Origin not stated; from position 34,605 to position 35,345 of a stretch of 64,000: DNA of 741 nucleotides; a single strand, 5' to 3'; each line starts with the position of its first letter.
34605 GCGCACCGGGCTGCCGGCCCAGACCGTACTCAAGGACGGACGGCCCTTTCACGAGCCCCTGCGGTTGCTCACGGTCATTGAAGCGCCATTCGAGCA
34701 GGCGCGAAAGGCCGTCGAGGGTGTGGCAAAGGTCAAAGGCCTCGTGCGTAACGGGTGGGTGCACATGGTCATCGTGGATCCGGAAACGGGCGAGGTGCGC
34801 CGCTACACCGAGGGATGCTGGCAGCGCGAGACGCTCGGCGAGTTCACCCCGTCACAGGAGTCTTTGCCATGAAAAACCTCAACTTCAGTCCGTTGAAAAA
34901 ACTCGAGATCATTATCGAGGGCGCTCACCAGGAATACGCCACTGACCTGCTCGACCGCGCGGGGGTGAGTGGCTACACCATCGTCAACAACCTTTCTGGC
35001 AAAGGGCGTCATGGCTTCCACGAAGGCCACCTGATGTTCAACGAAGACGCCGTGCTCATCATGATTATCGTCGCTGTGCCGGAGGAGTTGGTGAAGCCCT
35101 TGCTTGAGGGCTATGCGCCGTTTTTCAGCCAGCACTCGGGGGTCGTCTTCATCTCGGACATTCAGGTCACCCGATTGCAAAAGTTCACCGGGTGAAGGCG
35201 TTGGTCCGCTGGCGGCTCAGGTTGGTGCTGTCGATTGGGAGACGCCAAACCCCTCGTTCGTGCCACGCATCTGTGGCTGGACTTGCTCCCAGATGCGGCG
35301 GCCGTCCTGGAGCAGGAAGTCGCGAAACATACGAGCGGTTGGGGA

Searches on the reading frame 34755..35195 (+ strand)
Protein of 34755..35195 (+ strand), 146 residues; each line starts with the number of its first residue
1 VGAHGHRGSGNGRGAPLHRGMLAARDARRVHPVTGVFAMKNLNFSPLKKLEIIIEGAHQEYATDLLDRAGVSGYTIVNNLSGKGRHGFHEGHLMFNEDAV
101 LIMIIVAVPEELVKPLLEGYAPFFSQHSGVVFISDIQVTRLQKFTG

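Call 28: search_protein_families(library=pfam, proteins=[window:34755-35195:+], max_evalue=0.001)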
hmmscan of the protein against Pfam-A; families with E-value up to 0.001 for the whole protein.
window:34755-35195:+ (146 aa): 1 family
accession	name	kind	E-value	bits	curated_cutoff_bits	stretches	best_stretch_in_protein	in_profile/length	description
PF00543.27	P-II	-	1.2e-21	77.4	25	1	48-142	2-101/102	Nitrogen regulatory protein P-II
